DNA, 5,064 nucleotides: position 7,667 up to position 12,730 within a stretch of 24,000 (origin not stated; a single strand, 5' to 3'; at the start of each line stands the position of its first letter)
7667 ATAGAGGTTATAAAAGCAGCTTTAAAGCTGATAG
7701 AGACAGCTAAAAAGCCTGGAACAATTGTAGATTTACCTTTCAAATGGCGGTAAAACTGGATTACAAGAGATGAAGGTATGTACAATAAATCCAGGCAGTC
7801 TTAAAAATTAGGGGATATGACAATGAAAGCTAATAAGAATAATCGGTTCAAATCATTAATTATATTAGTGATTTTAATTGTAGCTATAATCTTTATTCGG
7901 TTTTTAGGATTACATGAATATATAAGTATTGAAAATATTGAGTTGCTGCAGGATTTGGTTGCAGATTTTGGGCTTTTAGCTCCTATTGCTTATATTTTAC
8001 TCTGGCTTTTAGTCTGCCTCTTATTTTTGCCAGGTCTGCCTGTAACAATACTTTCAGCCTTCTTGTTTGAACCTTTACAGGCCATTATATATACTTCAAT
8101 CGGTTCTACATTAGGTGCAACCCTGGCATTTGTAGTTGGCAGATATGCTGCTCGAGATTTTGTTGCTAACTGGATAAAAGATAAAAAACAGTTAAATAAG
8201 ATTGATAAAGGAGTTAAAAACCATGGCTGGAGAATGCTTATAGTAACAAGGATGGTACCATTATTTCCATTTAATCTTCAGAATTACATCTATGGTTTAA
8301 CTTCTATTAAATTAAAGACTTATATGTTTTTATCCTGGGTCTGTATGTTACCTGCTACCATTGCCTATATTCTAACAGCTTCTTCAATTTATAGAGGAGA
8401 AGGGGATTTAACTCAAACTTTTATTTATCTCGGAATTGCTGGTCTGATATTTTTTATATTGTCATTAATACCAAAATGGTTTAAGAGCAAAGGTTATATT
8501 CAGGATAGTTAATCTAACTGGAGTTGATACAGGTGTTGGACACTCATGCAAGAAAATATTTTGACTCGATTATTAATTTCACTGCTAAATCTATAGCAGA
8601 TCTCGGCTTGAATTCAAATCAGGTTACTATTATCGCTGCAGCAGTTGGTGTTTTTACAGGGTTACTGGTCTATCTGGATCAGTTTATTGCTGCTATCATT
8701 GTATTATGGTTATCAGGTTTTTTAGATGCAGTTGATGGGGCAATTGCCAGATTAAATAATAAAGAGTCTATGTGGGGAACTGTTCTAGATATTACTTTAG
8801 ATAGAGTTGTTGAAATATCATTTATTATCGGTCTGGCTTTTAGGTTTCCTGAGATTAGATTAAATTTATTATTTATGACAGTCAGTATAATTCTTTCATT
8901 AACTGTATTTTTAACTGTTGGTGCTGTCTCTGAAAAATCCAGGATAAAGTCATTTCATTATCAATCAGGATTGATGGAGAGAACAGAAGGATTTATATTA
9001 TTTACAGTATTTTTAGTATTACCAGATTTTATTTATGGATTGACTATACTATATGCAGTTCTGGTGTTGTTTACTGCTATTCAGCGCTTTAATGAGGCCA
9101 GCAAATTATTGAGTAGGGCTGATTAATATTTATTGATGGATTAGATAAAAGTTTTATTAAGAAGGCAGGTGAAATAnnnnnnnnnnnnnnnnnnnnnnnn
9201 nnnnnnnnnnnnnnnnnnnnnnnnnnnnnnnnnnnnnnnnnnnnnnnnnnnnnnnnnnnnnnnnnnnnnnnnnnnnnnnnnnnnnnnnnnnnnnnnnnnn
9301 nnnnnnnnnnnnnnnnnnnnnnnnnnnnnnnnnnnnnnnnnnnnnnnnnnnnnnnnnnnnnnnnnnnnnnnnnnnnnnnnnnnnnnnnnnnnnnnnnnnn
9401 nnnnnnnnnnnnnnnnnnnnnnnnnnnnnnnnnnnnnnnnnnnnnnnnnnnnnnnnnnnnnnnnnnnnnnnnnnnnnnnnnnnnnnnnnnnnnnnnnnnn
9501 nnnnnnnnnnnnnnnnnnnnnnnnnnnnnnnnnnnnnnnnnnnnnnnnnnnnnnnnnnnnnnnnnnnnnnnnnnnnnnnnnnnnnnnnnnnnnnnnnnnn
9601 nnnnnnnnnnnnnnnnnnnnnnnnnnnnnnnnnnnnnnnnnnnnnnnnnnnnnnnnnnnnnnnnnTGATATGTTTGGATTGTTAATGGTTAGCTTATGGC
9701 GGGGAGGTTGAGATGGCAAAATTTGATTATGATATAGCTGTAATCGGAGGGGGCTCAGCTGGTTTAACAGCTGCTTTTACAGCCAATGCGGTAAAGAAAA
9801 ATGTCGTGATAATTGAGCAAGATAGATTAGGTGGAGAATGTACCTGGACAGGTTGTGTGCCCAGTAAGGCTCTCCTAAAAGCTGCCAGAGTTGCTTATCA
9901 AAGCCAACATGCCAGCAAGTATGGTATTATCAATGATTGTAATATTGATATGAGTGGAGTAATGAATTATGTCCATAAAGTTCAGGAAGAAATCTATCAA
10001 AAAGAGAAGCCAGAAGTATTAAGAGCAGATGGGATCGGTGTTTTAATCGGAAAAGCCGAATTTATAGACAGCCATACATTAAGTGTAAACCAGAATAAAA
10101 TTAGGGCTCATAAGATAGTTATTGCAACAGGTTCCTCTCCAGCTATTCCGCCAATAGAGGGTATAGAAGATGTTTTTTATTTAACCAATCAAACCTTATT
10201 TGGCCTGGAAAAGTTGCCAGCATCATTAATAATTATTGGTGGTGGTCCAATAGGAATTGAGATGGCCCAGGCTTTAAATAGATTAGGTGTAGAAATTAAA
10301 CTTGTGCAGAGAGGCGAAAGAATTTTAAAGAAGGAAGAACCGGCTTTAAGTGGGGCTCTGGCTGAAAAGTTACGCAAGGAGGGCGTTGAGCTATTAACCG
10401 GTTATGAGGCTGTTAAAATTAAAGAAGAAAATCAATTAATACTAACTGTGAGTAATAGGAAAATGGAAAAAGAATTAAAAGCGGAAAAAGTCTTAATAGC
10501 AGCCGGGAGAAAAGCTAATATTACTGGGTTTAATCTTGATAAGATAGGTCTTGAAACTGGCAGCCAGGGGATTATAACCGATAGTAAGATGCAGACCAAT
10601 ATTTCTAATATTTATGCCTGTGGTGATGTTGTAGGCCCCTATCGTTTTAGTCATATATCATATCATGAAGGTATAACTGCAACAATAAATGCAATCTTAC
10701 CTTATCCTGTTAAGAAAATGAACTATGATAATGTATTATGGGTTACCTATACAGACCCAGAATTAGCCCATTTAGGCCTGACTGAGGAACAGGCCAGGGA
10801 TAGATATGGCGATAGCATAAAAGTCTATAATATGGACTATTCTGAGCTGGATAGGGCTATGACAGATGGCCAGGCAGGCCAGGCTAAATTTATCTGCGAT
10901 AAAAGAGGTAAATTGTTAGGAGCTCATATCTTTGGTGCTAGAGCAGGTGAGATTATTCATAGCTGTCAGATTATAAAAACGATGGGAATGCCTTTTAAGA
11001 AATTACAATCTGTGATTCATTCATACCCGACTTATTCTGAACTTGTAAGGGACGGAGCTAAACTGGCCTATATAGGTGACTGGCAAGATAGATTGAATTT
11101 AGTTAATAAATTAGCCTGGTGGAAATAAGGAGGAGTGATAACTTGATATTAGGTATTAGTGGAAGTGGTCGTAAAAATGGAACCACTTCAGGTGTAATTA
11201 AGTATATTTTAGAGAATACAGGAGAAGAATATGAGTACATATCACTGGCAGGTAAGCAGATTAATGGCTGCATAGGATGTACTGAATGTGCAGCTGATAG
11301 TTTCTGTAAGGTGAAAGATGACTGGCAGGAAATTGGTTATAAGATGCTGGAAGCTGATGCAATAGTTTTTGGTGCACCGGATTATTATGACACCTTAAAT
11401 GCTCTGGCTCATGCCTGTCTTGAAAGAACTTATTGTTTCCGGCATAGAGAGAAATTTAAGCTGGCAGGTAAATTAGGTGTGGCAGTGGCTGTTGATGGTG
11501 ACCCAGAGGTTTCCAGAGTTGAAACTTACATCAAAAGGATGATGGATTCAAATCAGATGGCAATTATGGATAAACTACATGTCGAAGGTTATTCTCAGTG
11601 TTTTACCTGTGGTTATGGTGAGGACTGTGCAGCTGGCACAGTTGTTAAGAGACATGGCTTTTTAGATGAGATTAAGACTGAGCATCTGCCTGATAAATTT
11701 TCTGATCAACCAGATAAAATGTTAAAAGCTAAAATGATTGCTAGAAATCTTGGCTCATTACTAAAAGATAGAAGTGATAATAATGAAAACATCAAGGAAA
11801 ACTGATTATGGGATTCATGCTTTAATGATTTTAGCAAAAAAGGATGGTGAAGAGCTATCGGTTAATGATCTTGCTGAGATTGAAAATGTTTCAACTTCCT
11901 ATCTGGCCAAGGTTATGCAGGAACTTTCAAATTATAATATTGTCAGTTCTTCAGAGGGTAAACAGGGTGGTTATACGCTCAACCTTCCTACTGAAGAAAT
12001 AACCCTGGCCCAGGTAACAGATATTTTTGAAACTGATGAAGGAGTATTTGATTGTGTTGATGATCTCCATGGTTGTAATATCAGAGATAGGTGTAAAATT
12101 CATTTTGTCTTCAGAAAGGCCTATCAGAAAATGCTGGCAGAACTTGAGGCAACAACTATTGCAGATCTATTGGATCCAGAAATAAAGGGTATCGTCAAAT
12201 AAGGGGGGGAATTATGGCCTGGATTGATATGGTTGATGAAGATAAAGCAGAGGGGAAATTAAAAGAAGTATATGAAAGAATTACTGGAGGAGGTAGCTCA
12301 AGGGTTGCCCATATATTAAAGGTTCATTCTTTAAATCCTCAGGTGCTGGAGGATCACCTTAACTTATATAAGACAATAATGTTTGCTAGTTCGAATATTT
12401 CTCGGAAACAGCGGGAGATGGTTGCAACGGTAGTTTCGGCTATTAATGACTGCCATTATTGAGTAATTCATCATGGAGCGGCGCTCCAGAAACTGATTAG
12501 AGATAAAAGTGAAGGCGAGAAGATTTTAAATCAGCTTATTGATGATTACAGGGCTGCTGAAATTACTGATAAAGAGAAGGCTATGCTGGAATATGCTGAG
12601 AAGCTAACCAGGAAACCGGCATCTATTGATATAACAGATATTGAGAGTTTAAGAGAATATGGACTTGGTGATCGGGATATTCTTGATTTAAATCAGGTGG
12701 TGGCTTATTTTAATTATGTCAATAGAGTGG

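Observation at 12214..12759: In-frame TGA at the redox-Cys position of an AhpD/CMD-family gene: probable selenocysteine (CxxU) protein split by ORF calling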

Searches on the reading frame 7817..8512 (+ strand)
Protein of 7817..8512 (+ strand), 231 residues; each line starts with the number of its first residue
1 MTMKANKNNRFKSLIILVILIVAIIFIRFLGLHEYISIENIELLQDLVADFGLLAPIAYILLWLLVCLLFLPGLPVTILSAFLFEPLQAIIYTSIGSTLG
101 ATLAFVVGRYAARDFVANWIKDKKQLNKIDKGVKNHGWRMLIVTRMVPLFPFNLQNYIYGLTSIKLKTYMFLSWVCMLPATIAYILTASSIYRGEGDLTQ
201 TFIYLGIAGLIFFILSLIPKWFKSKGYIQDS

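Call 4: search_protein_families(library=pfam, proteins=[window:7817-8512:+], max_evalue=0.01)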
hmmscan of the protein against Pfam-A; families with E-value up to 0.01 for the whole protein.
window:7817-8512:+ (231 aa): 2 families
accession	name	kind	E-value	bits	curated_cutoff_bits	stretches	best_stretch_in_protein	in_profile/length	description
PF09335.16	VTT_dom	-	4.1e-28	98.8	33.9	1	71-186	1-119/123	VTT domain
PF09478.16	CBM49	-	0.0096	16.7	23.4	0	115-180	7-69/80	Carbohydrate binding domain CBM49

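Call 5: search_protein_families(library=ncbifam, proteins=[window:7817-8512:+], max_evalue=0.01)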
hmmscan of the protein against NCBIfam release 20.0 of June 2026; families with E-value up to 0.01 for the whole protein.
window:7817-8512:+ (231 aa): 1 family
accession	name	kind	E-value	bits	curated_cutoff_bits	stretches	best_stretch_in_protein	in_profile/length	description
NF052604.1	UndecprPTUtpABac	equivalog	3.9e-05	23.8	250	1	87-191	50-157/198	undecaprenyl phosphate transporter UptA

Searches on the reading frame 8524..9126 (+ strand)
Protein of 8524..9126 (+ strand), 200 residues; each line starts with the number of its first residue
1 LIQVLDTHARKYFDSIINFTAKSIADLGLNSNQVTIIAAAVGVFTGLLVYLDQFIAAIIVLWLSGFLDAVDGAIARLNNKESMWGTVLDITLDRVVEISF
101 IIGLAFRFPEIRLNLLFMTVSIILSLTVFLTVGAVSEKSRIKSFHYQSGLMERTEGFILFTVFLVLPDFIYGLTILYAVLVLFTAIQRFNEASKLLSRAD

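Call 4: search_protein_families(library=pfam, proteins=[window:8524-9126:+], max_evalue=0.01)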
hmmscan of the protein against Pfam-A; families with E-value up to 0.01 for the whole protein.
window:8524-9126:+ (200 aa): 1 family
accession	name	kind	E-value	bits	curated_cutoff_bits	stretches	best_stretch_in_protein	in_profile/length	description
PF01066.26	CDP-OH_P_transf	-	2.4e-13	51.2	22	1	32-179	5-146/152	CDP-alcohol phosphatidyltransferase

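Call 5: search_protein_families(library=ncbifam, proteins=[window:8524-9126:+], max_evalue=0.01)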
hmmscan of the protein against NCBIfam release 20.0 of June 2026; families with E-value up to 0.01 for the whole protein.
window:8524-9126:+ (200 aa): 8 families
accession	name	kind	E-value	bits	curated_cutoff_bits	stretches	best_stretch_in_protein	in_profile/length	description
NF040950.1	archin_ph_syn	equivalog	1.4e-29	103.3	180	1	9-194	4-189/191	archaetidylinositol phosphate synthase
NF045883.1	PIPSynth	equivalog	3e-21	76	170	1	8-187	2-187/197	phosphatidylinositol phosphate synthase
NF041135.1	IPPtranDIPPsyn_Thcocales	equivalog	3e-14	52.8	580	1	29-182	250-406/419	bifunctional L-myo-inositol-1-phosphate cytidylyltransferase/CDP-L-myo-inositol myo-inositolphosphotransferase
NF052561.1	PIPSynBT1523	equivalog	1.9e-09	37.6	350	1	19-163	25-167/232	hypothetical protein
NF053678.1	ClpnSynClsA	equivalog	2.2e-09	37.7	240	1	39-125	15-102/180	cardiolipin synthase ClsA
NF045886.1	PhCholSynLeg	equivalog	2.8e-07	30.3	440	1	33-133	21-121/250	phosphatidylcholine synthase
NF038086.1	anchor_synt_A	exception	7.6e-05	22.6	200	1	31-93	10-70/222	protein sorting system archaetidylserine synthase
TIGR00473.1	pssA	equivalog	0.00014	22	107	1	36-121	2-93/153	CDP-diacylglycerol--serine O-phosphatidyltransferase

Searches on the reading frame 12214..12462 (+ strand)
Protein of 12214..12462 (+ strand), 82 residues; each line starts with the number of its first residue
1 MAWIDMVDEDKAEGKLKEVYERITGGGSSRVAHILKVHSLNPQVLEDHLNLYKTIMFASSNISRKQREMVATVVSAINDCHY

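Call 31: find_encoding_contigs(protein=window:12214-12462:+, flank=10000, max_places=4)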
Protein window:12214-12462:+ (82 aa): 1 contig read that carries it; 1 place shown.
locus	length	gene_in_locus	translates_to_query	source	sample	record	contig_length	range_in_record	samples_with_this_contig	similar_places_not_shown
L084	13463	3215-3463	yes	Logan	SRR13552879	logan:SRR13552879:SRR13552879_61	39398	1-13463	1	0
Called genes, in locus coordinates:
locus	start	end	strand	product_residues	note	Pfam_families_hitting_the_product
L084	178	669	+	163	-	PF04116:FA_hydroxylase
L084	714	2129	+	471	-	PF00890:FAD_binding_2 (weak), PF01134:GIDA (weak), PF01266:DAO (weak), PF07992:Pyr_redox_2, PF12831:FAD_oxidored (weak), PF13738:Pyr_redox_3, PF00070:Pyr_redox, PF02852:Pyr_redox_dim, +4 more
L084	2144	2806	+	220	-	PF03358:FMN_red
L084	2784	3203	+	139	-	PF02082:Rrf2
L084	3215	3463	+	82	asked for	PF02627:CMD (faint)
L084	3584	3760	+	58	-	-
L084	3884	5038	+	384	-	PF00990:GGDEF, PF22335:Cas10-Cmr2_palm2 (weak)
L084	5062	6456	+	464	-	PF13091:PLDc_2, PF00614:PLDc (weak)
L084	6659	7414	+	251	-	PF00392:GntR, PF07702:UTRA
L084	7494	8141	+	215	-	PF01081:Aldolase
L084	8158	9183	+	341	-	PF00294:PfkB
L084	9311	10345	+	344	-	PF00532:Peripla_BP_1 (faint), PF13407:Peripla_BP_4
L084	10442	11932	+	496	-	PF00005:ABC_tran, PF25201:nSTAND6 (faint), PF13304:AAA_21 (faint), PF00005:ABC_tran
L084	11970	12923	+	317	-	PF02653:BPD_transp_2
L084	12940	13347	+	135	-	PF05025:RbsD_FucU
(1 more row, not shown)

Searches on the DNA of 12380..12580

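Call 55: search_rna_families(source=window, start=12380, end=12580, threshold=evalue, max_evalue=10)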
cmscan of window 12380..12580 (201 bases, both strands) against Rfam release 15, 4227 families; matches with E-value up to 10: 3.
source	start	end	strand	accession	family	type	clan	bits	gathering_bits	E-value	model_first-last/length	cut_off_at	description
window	12503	12550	-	RF00033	MicF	Gene; antisense;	-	15.9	79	5.6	1-94/94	no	MicF RNA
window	12523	12579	+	RF03160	twister-P1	Gene; ribozyme;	CL00120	14.3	67.2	2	1-68/68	no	type-P1 twister ribozyme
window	12535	12571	+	RF01123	sR35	Gene; snRNA; snoRNA; CD-box;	-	10.4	60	2.7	1-57/57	no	Small nucleolar RNA sR35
